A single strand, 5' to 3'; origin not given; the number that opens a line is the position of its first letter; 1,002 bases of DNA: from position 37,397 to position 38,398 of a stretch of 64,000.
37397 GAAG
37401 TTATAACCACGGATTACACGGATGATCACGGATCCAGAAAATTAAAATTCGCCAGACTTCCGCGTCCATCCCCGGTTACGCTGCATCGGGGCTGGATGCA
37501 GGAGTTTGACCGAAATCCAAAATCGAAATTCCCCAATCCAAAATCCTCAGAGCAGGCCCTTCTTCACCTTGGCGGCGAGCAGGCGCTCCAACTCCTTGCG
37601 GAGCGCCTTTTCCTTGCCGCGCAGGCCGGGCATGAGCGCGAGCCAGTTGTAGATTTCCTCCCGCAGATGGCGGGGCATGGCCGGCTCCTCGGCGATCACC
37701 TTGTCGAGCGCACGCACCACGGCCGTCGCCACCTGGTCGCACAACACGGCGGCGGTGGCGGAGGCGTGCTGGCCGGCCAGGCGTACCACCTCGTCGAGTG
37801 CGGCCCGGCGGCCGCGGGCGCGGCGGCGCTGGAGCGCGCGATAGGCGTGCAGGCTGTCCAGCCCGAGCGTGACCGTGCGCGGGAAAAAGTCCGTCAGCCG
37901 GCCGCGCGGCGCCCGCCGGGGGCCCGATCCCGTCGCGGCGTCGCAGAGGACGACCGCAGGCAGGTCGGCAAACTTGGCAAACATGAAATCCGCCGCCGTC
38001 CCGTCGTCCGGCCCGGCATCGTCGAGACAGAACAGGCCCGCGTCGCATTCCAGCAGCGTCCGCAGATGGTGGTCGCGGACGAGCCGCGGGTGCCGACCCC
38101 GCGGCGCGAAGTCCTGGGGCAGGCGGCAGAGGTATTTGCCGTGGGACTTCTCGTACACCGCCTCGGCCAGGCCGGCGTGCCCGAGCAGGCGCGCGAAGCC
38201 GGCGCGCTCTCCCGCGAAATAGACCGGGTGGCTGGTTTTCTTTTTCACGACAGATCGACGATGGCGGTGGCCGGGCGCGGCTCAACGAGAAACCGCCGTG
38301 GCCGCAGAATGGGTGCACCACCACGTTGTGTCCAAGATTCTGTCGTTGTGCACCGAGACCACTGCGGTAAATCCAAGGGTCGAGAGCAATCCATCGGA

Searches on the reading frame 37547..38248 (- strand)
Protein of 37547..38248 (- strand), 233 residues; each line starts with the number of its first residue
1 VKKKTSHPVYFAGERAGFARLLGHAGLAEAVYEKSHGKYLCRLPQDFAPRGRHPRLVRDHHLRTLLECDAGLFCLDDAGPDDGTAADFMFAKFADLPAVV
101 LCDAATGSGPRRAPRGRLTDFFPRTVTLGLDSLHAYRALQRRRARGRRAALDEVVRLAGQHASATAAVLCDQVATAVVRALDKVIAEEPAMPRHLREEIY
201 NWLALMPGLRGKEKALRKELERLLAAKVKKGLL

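Call 7: search_protein_families(library=pfam, proteins=[window:37547-38248:-], max_evalue=0.1)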
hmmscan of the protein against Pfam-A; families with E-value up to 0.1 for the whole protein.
window:37547-38248:- (233 aa): 2 families
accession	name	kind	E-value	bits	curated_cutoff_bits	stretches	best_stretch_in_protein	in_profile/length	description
PF05014.21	Nuc_deoxyrib_tr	-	0.017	15.7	28.8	1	52-87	47-82/117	Nucleoside 2-deoxyribosyltransferase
PF03232.19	COQ7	-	0.067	13.3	23.5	1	142-187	57-102/169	Ubiquinone biosynthesis protein COQ7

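Call 8: search_protein_families(library=padloc, proteins=[window:37547-38248:-], max_evalue=1)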
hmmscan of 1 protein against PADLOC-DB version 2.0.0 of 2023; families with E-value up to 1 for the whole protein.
window:37547-38248:- (233 aa): 0 families

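Call 9: search_protein_families(library=ncbifam, proteins=[window:37547-38248:-], max_evalue=1)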
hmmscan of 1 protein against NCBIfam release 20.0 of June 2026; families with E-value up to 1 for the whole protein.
window:37547-38248:- (233 aa): 1 family
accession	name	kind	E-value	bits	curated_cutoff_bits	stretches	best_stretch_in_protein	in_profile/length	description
NF053638.1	SRE_fam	equivalog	0.12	12.8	80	1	174-203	36-64/70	stationary phase-response protein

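Call 14: find_homologous_proteins(query=window:37547-38248:-, max_evalue=0.001)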
Query window:37547-38248:- (233 aa): 580 proteins with E <= 0.001 among 8000 candidates; the best 120 are listed.
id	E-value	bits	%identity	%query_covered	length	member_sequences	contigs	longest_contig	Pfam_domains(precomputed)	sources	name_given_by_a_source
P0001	5.9e-144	496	96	100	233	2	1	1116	-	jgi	jgi:hypothetical protein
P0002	3.0e-120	418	84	99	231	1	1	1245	-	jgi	jgi:hypothetical protein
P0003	1.1e-115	403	83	99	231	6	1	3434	-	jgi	jgi:hypothetical protein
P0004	3.4e-115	402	87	91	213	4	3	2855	-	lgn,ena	-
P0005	1.1e-93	331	71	100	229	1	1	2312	-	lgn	-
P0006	1.9e-92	327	67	100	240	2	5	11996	-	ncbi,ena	-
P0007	1.4e-88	314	65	100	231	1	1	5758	-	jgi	jgi:hypothetical protein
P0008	1.3e-87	311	65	100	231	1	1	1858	-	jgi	jgi:hypothetical protein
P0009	2.6e-87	310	62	100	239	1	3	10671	PF05014.22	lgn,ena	-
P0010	2.8e-85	304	61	100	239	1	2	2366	PF05014.22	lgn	-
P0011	4.0e-85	303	62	100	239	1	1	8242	PF05014.22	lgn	-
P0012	1.0e-84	302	62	100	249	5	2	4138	-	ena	-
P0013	2.9e-84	300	61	100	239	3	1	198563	PF05014.22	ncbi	-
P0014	3.9e-84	300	63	100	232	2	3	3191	PF05014.22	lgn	-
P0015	1.6e-83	298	62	100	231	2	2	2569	-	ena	-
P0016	1.6e-83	298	61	100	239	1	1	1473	PF05014.22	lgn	-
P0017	5.0e-83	296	59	100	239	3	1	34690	PF05014.22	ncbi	-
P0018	7.6e-83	296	61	100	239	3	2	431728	PF05014.22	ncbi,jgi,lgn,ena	-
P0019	1.2e-82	295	61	100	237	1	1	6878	PF05014.22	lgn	-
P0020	1.6e-82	295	61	100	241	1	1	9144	PF05014.22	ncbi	-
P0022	8.7e-82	292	59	100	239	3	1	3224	PF05014.22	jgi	jgi:nucleoside 2-deoxyribosyltransferase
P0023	1.2e-80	288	60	100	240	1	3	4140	PF05014.22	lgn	-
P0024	7.0e-80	286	60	100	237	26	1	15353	PF05014.22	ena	-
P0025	1.6e-79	285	60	100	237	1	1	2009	PF05014.22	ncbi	-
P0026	1.9e-79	285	59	99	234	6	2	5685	PF05014.22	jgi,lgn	-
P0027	4.6e-79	283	58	100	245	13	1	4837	PF05014.22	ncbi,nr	ncbi:MAG TPA: nucleoside 2-deoxyribosyltransferase [Opitutaceae bacterium]|nr:nucleoside 2-deoxyribo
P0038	1.6e-77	278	57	100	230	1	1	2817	PF05014.22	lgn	-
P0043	2.7e-77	278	58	100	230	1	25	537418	-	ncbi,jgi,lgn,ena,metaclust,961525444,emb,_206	jgi:nucleoside 2-deoxyribosyltransferase|metaclust:\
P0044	2.7e-77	278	56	100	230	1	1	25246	PF05014.22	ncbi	ncbi:MAG: nucleoside 2-deoxyribosyltransferase [Opitutales bacterium]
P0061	1.5e-76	275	56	100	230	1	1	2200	PF05014.22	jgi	jgi:nucleoside 2-deoxyribosyltransferase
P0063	1.7e-76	275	56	100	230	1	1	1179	PF05014.22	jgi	jgi:nucleoside 2-deoxyribosyltransferase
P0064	1.8e-76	275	58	100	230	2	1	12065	PF05014.22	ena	-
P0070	2.8e-76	274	55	99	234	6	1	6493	PF05014.22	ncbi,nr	ncbi:MAG: nucleoside 2-deoxyribosyltransferase [Opitutaceae bacterium]|nr:nucleoside 2-deoxyribosylt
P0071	2.9e-76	274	57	100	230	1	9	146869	PF05014.22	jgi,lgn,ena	jgi:nucleoside 2-deoxyribosyltransferase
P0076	3.3e-76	274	56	100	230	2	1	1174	PF05014.22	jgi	jgi:nucleoside 2-deoxyribosyltransferase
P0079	3.5e-76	274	58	100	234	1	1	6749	PF05014.22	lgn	-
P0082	4.3e-76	274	57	100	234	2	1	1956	PF05014.22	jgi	jgi:hypothetical protein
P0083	5.6e-76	273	56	100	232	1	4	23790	PF05014.22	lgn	-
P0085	6.0e-76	273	57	100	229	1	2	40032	PF05014.22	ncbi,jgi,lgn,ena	jgi:nucleoside 2-deoxyribosyltransferase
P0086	6.1e-76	273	57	100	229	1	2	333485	PF05014.22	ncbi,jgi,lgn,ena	jgi:nucleoside 2-deoxyribosyltransferase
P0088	6.4e-76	273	56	100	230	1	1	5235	PF05014.22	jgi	jgi:nucleoside 2-deoxyribosyltransferase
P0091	8.0e-76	273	57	100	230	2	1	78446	PF05014.22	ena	-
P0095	9.1e-76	273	57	100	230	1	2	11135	PF05014.22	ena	-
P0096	9.4e-76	273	57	100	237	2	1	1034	PF05014.22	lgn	-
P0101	1.2e-75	272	57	100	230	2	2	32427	PF05014.22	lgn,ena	-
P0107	1.4e-75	272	56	100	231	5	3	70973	PF05014.22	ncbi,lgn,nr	ncbi:MAG TPA: nucleoside 2-deoxyribosyltransferase [Opitutaceae bacterium]|nr:nucleoside 2-deoxyribo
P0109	1.6e-75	272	57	100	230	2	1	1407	PF05014.22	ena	-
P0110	1.6e-75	272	57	100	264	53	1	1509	PF05014.22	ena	-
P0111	1.7e-75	272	56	100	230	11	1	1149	PF05014.22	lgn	-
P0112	1.7e-75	272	57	100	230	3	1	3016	PF05014.22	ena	-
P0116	2.1e-75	271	57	100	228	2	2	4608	PF05014.22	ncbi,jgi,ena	jgi:nucleoside 2-deoxyribosyltransferase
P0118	2.1e-75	271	55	100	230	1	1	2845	PF05014.22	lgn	-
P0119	2.2e-75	271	56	100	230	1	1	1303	PF05014.22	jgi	-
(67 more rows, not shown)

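Call 15: find_encoding_contigs(protein=P0006, flank=5000, max_places=2)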
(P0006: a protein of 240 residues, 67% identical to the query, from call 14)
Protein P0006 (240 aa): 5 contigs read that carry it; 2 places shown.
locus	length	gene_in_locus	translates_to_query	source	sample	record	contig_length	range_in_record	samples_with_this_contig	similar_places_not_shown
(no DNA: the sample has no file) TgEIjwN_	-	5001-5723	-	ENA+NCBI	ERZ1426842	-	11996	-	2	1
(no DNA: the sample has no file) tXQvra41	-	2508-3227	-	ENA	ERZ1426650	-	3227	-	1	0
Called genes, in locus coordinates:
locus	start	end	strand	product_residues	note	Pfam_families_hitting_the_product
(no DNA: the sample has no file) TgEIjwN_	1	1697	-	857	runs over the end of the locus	PF03030:H_PPase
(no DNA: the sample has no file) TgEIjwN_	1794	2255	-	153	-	PF16798:DUF5069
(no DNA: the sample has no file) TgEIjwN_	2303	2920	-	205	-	-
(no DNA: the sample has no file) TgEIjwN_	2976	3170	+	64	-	-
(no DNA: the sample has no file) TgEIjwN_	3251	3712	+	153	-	PF16798:DUF5069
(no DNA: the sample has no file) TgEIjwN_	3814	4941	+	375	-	PF00437:T2SSE, PF13191:AAA_16 (weak)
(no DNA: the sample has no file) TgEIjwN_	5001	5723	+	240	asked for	-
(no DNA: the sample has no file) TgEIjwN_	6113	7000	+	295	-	PF10672:Methyltrans_SAM, PF03602:Cons_hypoth95 (weak)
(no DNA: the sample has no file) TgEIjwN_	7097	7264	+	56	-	?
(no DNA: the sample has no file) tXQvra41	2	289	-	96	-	?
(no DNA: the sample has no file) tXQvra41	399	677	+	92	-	-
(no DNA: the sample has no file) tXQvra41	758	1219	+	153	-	PF16798:DUF5069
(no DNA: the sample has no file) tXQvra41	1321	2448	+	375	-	PF00437:T2SSE, PF13191:AAA_16 (weak)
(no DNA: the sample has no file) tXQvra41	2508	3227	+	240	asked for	?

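Call 16: find_encoding_contigs(protein=P0013, flank=5000, max_places=1)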
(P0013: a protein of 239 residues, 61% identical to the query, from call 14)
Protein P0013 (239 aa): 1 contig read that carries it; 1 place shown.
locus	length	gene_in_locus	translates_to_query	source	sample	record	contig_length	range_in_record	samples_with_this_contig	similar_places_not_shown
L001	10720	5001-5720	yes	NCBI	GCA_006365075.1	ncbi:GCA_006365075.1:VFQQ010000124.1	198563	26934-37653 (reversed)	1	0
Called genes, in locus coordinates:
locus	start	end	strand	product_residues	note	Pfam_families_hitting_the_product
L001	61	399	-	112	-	PF01479:S4 (weak)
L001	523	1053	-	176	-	PF11454:DUF3016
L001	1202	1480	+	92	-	-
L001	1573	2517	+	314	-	PF16798:DUF5069, PF13191:AAA_16 (faint), PF13238:AAA_18 (weak), PF13671:AAA_33, PF01202:SKI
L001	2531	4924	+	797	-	PF01804:Penicil_amidase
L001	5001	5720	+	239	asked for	PF05014:Nuc_deoxyrib_tr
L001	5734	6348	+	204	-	PF14681:UPRTase, PF00156:Pribosyltran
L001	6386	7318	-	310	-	PF03741:TerC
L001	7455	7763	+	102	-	-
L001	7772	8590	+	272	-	PF01026:TatD_DNase (weak)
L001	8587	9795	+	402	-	-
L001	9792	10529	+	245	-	PF01040:UbiA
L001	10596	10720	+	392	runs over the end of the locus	PF01761:DHQ_synthase, PF24621:DHQS_C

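Call 17: find_encoding_contigs(protein=P0043, flank=5000, max_places=1)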
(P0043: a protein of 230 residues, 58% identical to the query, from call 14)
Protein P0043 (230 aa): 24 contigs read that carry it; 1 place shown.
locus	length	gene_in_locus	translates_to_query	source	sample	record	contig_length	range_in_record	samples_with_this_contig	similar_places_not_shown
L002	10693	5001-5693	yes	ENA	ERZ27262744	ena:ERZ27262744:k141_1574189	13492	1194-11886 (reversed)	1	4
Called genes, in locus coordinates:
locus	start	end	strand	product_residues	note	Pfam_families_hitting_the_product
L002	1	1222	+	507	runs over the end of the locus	PF02446:Glyco_hydro_77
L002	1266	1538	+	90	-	-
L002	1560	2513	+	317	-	PF16798:DUF5069, PF13671:AAA_33 (weak), PF01202:SKI (weak)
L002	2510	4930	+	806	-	PF01804:Penicil_amidase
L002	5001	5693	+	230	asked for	-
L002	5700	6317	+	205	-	PF14681:UPRTase, PF00156:Pribosyltran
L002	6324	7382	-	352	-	PF04338:DUF481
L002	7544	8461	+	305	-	PF10672:Methyltrans_SAM, PF03602:Cons_hypoth95 (weak)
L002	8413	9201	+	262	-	PF13580:SIS_2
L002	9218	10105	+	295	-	PF01869:BcrAD_BadFG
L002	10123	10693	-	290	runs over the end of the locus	PF12804:NTP_transf_3 (faint)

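Call 18: find_encoding_contigs(protein=P0001, flank=5000, max_places=2)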
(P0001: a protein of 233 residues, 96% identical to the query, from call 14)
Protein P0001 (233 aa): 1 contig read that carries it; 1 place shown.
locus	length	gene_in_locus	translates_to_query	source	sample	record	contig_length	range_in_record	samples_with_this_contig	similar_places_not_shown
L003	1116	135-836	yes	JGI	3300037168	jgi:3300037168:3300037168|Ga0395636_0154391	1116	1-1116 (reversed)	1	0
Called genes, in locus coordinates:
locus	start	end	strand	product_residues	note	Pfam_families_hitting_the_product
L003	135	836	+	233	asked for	-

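Call 19: find_encoding_contigs(protein=P0003, flank=5000, max_places=2)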
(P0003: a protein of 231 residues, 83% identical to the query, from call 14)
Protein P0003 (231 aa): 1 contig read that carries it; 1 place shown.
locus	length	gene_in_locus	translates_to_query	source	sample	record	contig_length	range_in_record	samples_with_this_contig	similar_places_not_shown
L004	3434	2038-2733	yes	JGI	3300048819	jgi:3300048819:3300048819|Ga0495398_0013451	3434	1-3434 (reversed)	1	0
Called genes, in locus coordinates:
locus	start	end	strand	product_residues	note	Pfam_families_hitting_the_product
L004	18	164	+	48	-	-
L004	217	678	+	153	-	PF16798:DUF5069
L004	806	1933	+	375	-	PF00437:T2SSE, PF13191:AAA_16 (weak)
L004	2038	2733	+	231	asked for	-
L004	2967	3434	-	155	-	?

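Call 20: find_encoding_contigs(protein=P0004, flank=5000, max_places=3)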
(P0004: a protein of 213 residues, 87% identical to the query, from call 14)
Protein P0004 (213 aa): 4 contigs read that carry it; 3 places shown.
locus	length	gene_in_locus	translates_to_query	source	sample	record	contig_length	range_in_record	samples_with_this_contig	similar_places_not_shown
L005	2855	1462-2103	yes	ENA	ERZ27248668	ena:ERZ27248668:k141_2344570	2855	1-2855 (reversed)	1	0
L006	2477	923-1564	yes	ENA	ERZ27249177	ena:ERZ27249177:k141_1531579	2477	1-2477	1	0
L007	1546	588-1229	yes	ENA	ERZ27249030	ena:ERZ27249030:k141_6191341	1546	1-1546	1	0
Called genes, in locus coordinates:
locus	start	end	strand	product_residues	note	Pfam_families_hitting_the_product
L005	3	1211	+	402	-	?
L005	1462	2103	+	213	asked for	-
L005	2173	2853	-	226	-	?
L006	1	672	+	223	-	?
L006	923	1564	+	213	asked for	-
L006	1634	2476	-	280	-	?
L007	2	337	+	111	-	?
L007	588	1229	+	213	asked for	-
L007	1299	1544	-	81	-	?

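Call 21: find_encoding_contigs(protein=P0005, flank=5000, max_places=2)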
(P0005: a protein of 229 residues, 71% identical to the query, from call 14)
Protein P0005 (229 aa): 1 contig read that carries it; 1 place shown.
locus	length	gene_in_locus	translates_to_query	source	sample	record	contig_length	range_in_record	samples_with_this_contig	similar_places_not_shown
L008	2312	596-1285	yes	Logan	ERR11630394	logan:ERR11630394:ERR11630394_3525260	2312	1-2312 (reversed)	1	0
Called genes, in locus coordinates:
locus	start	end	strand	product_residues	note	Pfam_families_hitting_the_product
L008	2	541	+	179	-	?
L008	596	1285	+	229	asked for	-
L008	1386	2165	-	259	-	PF06764:DUF1223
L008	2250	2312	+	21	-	?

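Call 54: search_solved_structures(query=A3, max_evalue=1, show_alignments=1)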
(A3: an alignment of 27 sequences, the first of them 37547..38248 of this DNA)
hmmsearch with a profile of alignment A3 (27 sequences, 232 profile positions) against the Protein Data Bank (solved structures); distinct sequences matched with E-value up to 1: 4.
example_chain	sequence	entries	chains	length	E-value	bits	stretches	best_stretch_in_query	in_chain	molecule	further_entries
7m5h_A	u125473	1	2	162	4.3e-07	33.1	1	8-115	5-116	Nucleoside 2-deoxyribosyltransferase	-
4dou_A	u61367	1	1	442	0.016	18.1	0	32-82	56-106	Adiponectin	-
3sxq_A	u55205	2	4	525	0.27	14.1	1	48-88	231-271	Eight-heme nitrite reductase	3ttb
7o62_A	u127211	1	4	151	0.72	12.7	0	54-120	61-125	Chains: A,B,C,D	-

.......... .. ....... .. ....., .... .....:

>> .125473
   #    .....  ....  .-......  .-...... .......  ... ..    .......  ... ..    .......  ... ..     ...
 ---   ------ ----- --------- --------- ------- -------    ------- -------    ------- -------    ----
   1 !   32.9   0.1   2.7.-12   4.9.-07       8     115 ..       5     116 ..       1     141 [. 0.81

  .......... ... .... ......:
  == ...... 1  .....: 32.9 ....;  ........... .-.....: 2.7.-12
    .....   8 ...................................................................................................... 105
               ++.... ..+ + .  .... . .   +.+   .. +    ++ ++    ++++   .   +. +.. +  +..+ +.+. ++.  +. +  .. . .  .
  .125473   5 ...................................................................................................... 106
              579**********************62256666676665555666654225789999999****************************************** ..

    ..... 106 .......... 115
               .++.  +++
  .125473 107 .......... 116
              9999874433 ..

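Call 60: predict_structure(alignment_id=A3)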
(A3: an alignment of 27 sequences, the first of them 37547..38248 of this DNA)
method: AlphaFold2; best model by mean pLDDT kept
length: 233 residues; sequences in the alignment: 27
mean_pLDDT: 72.1   pTM: 0.74
mean pLDDT of the five models: 72.1, 69.1, 68.2, 58.3, 54.5
residues with pLDDT >= 90: 33; 70-90: 103; 50-70: 76; < 50: 21
segments of 3 or more residues with pLDDT < 50: 48-50, 106-113, 152-158
pLDDT, mean of each block of 10 residues (from residue 1): 73 67 78 92 63 69 86 72 78 87 56 56 82 60 57 47 68 90 88 75 66 70 79 70
secondary structure, 60 per line:
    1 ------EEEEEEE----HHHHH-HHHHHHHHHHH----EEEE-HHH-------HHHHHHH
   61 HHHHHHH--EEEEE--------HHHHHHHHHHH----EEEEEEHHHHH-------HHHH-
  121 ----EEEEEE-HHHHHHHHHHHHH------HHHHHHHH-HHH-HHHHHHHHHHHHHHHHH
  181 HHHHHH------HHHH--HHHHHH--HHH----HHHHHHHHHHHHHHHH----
elements in order: E7-13 H18-22 H24-34 E39-42 H54-67 E70-74 H83-93 E98-103 H104-108 H116-119 E125-130 H132-144 H151-158 H164-186 H193-196 H199-204 H214-229
